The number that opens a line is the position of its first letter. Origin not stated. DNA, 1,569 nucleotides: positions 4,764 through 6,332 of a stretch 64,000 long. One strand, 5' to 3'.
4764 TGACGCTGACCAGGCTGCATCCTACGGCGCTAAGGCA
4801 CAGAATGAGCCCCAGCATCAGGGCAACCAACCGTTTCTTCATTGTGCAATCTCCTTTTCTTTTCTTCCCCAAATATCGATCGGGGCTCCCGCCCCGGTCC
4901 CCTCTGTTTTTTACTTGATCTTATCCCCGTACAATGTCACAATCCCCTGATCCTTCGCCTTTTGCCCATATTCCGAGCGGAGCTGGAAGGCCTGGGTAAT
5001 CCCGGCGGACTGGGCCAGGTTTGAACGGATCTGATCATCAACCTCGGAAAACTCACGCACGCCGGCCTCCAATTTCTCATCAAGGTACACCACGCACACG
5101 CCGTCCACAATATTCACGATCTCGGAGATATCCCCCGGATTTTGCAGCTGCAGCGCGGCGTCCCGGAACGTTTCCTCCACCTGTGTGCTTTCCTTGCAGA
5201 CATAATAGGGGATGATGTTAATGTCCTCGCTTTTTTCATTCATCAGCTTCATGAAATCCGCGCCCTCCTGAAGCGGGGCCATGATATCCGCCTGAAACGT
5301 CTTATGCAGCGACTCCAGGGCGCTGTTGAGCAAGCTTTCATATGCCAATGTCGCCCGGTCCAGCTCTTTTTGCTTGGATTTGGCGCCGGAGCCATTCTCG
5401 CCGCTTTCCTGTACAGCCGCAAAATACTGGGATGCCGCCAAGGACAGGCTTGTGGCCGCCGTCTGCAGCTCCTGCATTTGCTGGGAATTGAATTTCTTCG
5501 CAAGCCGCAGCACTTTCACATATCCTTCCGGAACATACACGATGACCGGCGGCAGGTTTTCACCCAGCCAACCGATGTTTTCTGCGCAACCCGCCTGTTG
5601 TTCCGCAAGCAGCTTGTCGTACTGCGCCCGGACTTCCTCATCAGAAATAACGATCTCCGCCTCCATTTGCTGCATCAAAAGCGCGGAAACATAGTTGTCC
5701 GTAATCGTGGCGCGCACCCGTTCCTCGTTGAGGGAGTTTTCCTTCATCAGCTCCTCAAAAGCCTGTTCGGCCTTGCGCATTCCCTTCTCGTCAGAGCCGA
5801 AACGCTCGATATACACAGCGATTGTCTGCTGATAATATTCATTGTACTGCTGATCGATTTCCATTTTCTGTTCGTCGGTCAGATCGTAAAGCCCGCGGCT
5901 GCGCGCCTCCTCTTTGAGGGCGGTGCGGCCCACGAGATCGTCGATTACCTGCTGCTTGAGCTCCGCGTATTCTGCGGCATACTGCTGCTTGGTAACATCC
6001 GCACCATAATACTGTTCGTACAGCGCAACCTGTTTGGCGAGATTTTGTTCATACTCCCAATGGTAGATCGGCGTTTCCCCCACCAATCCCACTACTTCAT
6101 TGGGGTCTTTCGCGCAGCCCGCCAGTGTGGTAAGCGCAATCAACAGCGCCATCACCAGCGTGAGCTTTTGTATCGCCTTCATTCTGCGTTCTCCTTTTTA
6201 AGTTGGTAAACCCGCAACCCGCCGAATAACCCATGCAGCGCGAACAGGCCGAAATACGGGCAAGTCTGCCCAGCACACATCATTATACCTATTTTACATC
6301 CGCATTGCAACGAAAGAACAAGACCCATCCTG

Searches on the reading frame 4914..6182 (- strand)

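Call 32: search_protein_families(library=pfam, proteins=[window:4914-6182:-], max_evalue=0.001)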
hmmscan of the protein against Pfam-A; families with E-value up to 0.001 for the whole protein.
window:4914-6182:- (423 aa): 2 families
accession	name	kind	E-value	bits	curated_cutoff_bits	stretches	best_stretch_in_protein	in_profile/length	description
PF13624.11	SurA_N_3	-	3.7e-11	43.6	27.2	1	9-104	19-112/162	SurA-like N-terminal domain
PF13623.11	SurA_N_2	-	5.1e-08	33.4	28.5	1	24-119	36-127/145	SurA-like N-terminal domain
